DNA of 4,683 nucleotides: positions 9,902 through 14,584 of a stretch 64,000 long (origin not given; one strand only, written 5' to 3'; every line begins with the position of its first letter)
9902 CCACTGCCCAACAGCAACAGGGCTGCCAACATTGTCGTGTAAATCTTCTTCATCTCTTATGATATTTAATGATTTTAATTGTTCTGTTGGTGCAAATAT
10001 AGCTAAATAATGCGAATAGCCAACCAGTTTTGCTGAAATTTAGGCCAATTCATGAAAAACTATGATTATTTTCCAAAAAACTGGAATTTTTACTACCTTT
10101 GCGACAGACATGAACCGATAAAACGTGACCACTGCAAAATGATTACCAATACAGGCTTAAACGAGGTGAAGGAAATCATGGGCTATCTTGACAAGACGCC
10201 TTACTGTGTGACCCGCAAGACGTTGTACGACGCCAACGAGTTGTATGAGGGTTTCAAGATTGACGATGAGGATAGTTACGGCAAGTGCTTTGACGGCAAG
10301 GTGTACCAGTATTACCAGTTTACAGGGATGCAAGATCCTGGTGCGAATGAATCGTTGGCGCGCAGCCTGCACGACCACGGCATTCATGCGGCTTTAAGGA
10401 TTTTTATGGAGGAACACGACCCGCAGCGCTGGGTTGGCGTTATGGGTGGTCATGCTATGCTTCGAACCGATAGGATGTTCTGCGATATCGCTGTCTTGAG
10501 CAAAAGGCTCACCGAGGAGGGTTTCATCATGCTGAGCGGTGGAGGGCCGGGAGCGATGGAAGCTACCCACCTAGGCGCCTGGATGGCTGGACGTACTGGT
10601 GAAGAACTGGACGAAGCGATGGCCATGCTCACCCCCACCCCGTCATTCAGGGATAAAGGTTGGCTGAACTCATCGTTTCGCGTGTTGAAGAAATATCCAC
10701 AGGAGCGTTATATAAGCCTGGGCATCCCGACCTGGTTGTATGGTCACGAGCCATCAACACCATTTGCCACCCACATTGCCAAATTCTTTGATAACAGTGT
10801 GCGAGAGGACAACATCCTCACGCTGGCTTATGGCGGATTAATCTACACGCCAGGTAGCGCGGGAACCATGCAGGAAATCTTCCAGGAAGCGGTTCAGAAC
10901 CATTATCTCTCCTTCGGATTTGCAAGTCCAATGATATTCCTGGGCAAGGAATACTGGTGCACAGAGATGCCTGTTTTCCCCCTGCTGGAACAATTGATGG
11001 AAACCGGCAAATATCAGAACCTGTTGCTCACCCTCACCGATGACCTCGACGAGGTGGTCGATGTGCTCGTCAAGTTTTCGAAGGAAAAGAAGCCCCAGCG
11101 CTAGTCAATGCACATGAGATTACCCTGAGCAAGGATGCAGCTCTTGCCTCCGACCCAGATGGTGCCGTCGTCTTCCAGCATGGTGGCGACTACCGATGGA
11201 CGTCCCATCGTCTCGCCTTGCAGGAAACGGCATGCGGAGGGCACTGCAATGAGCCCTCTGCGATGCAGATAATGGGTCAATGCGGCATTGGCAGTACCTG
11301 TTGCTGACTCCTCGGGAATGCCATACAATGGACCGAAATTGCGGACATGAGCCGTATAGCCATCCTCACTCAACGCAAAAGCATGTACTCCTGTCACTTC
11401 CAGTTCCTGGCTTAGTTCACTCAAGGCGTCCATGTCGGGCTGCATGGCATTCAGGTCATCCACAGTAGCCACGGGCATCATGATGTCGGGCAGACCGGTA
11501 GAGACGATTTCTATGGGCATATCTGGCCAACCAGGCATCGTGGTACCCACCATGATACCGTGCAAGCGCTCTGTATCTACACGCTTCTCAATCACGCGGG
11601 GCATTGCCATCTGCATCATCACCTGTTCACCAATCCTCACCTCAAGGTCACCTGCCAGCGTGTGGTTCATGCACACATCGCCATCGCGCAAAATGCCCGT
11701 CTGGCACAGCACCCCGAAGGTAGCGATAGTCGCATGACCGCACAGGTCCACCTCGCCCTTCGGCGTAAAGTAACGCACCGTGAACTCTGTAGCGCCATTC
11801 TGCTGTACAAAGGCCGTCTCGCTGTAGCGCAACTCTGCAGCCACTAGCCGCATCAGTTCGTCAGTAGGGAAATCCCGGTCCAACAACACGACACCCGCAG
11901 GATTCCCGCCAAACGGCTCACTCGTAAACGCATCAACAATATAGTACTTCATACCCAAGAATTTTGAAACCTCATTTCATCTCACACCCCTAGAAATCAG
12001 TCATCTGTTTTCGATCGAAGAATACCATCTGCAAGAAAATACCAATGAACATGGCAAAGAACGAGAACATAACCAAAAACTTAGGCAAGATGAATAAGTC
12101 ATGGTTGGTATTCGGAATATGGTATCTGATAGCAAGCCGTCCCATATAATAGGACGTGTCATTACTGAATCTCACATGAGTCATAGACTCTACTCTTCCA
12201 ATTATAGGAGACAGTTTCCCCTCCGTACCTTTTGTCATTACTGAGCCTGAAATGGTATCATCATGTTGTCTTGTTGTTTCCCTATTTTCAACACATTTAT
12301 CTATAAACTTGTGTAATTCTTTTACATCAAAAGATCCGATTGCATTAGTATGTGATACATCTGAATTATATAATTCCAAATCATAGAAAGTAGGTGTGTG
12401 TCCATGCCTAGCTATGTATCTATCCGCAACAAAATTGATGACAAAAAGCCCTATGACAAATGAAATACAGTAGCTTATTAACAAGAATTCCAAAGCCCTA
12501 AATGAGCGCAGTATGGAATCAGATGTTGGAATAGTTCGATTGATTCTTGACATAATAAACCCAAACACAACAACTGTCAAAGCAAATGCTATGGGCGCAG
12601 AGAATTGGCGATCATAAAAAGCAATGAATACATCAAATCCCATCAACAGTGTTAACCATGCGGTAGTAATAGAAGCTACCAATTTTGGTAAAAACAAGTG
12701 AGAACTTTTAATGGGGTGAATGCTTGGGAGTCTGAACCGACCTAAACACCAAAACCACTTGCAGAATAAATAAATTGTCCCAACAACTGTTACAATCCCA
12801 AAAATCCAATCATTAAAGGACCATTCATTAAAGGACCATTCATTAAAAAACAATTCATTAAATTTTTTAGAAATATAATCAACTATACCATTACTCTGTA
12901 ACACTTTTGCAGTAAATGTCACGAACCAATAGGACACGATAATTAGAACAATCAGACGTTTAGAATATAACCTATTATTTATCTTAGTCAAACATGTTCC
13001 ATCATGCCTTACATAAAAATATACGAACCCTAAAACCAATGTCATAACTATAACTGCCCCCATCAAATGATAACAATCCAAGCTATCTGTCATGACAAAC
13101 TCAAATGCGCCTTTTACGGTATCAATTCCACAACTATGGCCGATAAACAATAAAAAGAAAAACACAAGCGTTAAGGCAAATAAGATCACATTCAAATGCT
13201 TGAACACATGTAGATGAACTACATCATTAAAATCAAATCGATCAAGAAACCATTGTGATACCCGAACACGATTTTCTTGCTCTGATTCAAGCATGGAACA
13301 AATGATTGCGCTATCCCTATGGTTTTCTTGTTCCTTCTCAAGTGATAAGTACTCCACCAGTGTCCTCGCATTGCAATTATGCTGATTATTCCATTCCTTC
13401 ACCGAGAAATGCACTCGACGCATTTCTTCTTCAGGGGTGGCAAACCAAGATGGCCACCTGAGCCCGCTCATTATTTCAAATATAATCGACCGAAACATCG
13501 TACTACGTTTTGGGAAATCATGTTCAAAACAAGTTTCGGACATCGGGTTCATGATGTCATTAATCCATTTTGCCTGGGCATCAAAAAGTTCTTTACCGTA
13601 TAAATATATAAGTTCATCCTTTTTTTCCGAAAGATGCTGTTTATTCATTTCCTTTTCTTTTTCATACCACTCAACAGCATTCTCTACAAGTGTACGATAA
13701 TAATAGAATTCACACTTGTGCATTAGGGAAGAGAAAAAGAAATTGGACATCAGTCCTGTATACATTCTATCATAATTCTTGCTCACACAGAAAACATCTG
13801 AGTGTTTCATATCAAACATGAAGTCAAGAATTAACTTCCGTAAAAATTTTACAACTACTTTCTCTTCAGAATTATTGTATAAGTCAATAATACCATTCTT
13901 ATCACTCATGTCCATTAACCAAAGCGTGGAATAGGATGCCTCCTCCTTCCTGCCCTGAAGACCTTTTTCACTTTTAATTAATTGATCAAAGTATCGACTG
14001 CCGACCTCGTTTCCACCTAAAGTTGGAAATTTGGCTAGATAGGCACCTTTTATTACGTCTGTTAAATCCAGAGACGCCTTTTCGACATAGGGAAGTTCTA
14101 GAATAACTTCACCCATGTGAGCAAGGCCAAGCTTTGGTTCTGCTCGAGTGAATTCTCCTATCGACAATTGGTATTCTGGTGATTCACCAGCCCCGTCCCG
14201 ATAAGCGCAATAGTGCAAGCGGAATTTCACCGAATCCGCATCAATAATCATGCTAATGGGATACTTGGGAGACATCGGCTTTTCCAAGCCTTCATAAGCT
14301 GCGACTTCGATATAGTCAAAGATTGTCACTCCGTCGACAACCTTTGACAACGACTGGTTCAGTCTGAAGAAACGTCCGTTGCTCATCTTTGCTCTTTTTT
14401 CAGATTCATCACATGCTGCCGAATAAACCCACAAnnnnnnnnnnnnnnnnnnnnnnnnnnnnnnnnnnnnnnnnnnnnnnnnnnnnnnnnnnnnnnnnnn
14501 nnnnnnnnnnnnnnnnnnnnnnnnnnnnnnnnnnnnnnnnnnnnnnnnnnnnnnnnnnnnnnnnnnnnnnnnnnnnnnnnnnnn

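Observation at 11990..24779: Ten-gene 'import-modify-sense-membrane effector' operon with no DNA-binding output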

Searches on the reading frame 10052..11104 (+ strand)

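Call 6: search_protein_families(library=ncbifam, proteins=[window:10052-11104:+], max_evalue=0.1)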
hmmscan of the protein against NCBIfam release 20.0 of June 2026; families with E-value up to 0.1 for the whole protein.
window:10052-11104:+ (350 aa): 4 families
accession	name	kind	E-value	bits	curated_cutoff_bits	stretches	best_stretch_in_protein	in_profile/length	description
TIGR00730.1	TIGR00730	subfamily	0.00027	20.7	96.35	1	128-337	3-173/178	TIGR00730 family Rossman fold protein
NF038390.1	Nsidase_PpnN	equivalog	0.011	14.5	450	0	120-179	140-197/450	nucleotide 5'-monophosphate nucleosidase PpnN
TIGR00725.1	TIGR00725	hypoth_equivalog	0.023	14.1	106.9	0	141-177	14-51/159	TIGR00725 family protein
NF007758.0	PRK10439.1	equivalog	0.079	11.9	222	0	295-334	217-256/418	enterochelin esterase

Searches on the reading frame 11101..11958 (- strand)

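Call 5: search_protein_families(library=padloc, proteins=[window:11101-11958:-], max_evalue=0.1)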
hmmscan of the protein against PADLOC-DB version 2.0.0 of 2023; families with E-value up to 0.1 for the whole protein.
window:11101-11958:- (285 aa): 0 families

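Call 6: search_protein_families(library=ncbifam, proteins=[window:11101-11958:-], max_evalue=0.1)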
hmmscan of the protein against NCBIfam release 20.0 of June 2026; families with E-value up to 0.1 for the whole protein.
window:11101-11958:- (285 aa): 4 families
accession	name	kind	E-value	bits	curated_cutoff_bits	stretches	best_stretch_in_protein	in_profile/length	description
TIGR00654.1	PhzF_family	subfamily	4e-54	184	76.2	1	3-280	3-295/298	PhzF family phenazine biosynthesis isomerase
NF007625.0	PRK10281.1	equivalog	4.5e-49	167.2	386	1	3-275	3-291/301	PhzF family isomerase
NF052296.1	HdxProlEpimProt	equivalog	0.062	12.7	450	1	60-112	72-123/309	4-hydroxyproline epimerase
TIGR01539.1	portal_lambda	equivalog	0.064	11.8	172.7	1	64-128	88-150/457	phage portal protein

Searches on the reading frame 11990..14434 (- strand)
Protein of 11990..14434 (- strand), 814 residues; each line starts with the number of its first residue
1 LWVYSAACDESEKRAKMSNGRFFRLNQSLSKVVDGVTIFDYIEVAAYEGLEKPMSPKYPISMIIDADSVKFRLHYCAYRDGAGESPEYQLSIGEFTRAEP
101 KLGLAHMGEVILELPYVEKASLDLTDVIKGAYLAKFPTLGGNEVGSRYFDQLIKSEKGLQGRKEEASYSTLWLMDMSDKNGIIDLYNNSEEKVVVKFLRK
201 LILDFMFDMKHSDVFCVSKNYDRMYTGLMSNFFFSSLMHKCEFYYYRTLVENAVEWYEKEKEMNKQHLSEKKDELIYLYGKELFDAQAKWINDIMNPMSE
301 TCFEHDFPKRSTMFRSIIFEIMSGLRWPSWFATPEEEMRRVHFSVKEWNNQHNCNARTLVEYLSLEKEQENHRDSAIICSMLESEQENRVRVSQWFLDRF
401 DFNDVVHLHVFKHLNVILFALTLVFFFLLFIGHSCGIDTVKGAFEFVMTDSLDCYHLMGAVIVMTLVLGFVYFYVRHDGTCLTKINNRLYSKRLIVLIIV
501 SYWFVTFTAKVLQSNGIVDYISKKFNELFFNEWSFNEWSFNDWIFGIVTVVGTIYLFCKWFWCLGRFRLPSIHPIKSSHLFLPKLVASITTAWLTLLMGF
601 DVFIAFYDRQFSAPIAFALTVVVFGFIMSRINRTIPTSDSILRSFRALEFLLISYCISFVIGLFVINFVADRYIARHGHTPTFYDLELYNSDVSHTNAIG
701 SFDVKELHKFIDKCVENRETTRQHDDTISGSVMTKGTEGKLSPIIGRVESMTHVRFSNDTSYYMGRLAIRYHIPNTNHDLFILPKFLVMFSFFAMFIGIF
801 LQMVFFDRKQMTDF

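Call 4: search_protein_families(library=pfam, proteins=[window:11990-14434:-], max_evalue=0.01)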
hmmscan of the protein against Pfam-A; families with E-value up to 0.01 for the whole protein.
window:11990-14434:- (814 aa): 0 families

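Call 5: search_protein_families(library=padloc, proteins=[window:11990-14434:-], max_evalue=0.1)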
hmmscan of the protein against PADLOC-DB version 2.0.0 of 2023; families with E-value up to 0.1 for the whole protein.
window:11990-14434:- (814 aa): 0 families

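Call 6: search_protein_families(library=ncbifam, proteins=[window:11990-14434:-], max_evalue=0.1)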
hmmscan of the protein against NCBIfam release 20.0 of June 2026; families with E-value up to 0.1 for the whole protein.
window:11990-14434:- (814 aa): 1 family
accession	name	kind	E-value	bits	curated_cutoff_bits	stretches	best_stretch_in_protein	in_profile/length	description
TIGR04554.1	3TM_mycoplas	hypoth_equivalog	0.014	15.6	40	1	461-560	4-103/105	TIGR04554 family membrane protein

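Call 89: find_homologous_proteins(query=window:11990-14386:-, region=1-798)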
Query window:11990-14386:-, residues 1-798 (798 aa): 222 proteins with E <= 0.001 among 6945 candidates; the best 120 are listed.
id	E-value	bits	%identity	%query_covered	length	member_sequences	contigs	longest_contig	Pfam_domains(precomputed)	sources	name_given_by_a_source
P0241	0.0e+0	1841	100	100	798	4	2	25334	-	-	-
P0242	2.1e-236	805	50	100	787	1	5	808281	-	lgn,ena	-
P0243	1.2e-230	786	49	100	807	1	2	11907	-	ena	-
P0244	1.3e-155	538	35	84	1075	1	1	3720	-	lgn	-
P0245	2.0e-155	537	40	100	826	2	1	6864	-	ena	-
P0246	1.1e-153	532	36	100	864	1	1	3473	-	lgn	-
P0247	2.1e-153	531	47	52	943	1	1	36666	-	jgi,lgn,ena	-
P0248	4.9e-153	529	39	100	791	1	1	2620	-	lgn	-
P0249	7.7e-153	529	45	50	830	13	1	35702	-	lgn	-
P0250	4.2e-152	526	39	100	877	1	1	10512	-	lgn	-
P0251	1.9e-151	524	30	63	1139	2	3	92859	-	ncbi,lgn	-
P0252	2.1e-150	521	48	36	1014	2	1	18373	-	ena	-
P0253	3.7e-150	520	48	36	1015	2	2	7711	-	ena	-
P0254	7.5e-149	516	45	50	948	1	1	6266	-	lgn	-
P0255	2.1e-148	514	32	63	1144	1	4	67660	-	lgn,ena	-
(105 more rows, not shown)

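Call 95: search_solved_structures(query=A8, max_evalue=10)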
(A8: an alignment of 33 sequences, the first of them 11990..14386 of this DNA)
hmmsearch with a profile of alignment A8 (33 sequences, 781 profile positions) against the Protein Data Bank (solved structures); distinct sequences matched with E-value up to 10: 5.
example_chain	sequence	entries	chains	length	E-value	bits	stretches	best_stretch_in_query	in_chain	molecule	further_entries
9h2v_A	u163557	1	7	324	1.9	10.2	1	415-512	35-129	Low conductance mechanosensitive channel YnaI,Small-conductance mechanosensitive channel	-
9h2s_A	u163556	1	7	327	4.4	9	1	415-514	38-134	Low conductance mechanosensitive channel YnaI,Small-conductance mechanosensitive channel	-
9e65_A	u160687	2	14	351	6.2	8.5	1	415-510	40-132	Low conductance mechanosensitive channel YnaI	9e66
6urt_G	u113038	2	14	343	9.5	7.9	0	415-510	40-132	Low conductance mechanosensitive channel YnaI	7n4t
9e63_A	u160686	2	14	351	10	7.9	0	415-510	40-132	Low conductance mechanosensitive channel YnaI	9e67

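Call 121: search_protein_families(library=padloc, alignment_id=A8, max_evalue=0.001)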
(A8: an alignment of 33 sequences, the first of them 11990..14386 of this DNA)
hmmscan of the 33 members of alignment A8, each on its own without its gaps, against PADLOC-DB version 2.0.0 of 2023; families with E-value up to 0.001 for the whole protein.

A. member 1, window:11990-14386:- (798 aa): 0 families

B. families by the number of members that match (of 33 scanned): 0 families
